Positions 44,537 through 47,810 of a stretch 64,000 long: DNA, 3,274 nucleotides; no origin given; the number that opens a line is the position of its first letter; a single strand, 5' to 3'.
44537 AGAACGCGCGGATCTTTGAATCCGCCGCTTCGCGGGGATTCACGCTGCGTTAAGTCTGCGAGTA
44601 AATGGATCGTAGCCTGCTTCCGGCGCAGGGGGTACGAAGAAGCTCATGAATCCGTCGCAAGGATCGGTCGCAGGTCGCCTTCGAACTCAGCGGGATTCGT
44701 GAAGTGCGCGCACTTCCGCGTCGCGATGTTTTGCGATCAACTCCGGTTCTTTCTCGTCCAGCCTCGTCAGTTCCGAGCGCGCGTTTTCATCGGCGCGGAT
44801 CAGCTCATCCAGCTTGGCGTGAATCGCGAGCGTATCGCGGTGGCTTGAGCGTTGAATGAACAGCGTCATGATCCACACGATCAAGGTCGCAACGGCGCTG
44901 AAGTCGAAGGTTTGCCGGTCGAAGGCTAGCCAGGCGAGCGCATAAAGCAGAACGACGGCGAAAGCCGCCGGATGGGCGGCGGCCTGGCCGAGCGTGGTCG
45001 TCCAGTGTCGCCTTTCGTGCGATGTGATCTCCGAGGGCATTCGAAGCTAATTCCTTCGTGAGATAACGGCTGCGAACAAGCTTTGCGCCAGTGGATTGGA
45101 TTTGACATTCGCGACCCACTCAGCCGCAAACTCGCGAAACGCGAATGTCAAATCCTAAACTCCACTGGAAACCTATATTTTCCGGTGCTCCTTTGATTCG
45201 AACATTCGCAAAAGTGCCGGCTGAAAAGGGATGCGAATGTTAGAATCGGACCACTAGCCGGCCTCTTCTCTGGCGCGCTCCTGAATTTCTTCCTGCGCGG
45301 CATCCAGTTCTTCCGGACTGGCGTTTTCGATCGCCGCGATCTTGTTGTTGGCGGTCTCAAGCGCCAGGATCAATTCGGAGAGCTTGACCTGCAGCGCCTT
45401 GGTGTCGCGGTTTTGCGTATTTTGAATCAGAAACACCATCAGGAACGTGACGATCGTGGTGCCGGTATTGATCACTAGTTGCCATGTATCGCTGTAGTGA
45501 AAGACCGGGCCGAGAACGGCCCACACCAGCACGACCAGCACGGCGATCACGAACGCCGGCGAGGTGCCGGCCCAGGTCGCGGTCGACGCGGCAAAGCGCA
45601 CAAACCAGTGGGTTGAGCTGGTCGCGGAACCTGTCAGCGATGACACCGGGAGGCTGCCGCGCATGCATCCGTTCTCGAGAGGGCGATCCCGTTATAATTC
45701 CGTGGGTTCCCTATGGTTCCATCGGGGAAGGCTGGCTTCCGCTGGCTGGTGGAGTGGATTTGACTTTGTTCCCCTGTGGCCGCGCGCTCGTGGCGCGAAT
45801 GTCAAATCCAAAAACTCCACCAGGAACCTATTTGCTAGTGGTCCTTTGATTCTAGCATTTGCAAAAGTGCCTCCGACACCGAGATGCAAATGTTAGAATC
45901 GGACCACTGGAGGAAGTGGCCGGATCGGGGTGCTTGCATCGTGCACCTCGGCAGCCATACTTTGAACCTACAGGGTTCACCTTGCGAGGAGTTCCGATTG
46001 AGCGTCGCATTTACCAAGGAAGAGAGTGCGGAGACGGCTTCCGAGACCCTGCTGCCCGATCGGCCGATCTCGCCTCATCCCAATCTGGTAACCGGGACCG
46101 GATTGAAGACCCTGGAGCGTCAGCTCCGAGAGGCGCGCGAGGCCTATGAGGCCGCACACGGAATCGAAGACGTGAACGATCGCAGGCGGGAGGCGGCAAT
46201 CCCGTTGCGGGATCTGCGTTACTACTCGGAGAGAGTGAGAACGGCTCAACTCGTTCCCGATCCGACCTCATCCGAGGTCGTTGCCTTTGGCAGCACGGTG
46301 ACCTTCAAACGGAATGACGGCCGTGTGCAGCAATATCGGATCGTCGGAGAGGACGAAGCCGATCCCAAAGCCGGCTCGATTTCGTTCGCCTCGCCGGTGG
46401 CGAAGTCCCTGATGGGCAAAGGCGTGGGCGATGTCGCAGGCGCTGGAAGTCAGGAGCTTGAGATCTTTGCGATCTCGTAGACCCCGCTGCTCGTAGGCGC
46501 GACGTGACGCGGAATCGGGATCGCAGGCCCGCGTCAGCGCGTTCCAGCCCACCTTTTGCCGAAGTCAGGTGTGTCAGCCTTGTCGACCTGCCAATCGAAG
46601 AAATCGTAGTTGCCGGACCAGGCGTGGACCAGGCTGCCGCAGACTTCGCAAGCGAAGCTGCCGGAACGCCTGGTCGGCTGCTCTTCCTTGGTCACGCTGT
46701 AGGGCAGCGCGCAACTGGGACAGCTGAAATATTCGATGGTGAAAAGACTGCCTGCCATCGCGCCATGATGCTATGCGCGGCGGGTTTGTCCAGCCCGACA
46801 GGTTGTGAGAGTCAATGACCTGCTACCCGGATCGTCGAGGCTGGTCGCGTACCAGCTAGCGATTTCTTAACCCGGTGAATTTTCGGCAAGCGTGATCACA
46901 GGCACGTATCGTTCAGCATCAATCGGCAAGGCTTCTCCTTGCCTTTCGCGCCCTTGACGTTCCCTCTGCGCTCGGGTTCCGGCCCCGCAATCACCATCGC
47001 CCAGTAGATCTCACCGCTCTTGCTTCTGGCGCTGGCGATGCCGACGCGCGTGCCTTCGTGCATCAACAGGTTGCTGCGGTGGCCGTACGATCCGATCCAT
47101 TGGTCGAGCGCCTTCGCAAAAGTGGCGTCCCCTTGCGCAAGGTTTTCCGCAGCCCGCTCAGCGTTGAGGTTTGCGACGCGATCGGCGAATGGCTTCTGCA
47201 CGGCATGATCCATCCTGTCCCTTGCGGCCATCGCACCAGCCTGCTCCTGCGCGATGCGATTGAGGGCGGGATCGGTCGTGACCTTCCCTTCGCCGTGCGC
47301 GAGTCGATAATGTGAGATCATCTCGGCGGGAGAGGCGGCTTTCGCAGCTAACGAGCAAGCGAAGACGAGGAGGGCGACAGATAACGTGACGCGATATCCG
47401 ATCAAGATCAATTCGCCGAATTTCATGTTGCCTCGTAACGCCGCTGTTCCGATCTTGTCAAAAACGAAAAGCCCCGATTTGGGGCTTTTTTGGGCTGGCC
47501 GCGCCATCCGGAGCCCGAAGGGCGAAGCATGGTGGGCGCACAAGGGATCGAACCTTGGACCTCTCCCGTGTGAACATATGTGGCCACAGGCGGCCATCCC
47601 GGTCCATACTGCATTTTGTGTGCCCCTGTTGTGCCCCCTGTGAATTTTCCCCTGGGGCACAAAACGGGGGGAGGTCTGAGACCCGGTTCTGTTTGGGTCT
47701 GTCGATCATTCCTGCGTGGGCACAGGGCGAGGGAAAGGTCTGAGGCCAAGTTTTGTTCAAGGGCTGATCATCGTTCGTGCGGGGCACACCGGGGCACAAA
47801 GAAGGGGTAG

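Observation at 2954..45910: Eight-copy CTAG-capped twin-hairpin element with fixed geometry but divergent sequence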

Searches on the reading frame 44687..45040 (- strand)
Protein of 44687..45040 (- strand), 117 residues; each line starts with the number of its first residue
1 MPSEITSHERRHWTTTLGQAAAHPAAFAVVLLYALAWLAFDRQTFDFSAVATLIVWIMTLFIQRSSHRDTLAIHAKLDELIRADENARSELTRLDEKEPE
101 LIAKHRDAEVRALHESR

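Call 45: search_protein_families(library=pfam, proteins=[window:44687-45040:-], max_evalue=0.001)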
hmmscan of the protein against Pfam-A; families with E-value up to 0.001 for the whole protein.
window:44687-45040:- (117 aa): 1 family
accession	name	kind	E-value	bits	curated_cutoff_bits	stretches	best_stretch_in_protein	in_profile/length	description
PF04120.17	Iron_permease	-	3.1e-11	43.6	25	1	16-103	7-101/128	Low affinity iron permease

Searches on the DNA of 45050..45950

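Call 14: search_rna_families(source=window, start=45050, end=45950, threshold=evalue, max_evalue=10)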
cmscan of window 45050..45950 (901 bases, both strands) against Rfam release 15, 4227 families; matches with E-value up to 10: 4.
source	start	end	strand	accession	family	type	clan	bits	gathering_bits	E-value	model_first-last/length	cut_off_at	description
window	45097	45154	-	RF04103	mir-8356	Gene; miRNA;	-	22.8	70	0.082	1-65/65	no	mir-8356 microRNA precursor family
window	45189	45250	+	RF03604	mir-5728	Gene; miRNA;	-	19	100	1.3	1-84/84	no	mir-5728 microRNA precursor family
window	45832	45912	+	RF00696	mir-203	Gene; miRNA;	-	18.7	65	0.27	1-80/80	no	mir-203 microRNA precursor family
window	45828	45921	-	RF00696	mir-203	Gene; miRNA;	-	15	65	3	1-80/80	no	mir-203 microRNA precursor family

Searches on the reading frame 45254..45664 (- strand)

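Call 45: search_protein_families(library=pfam, proteins=[window:45254-45664:-], max_evalue=0.001)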
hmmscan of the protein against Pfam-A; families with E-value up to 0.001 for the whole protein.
window:45254-45664:- (136 aa): 1 family
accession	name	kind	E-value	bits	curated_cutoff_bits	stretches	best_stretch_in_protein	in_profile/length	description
PF04120.17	Iron_permease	-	2.8e-48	163.4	25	1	21-134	1-114/128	Low affinity iron permease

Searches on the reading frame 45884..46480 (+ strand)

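Call 45: search_protein_families(library=pfam, proteins=[window:45884-46480:+], max_evalue=0.001)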
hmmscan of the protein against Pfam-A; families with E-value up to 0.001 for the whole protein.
window:45884-46480:+ (198 aa): 1 family
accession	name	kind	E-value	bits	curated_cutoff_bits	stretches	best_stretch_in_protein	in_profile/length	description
PF01272.25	GreA_GreB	-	1.8e-19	69.9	26.9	1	130-185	3-59/77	Transcription elongation factor, GreA/GreB, C-term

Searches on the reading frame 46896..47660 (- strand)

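Call 45: search_protein_families(library=pfam, proteins=[window:46896-47660:-], max_evalue=0.001)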
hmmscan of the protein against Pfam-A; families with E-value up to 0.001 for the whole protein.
window:46896-47660:- (254 aa): 1 family
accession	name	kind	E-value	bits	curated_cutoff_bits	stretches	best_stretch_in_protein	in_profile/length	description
PF00188.32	CAP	-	2.7e-12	48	21.1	1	114-221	3-114/117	Cysteine-rich secretory protein family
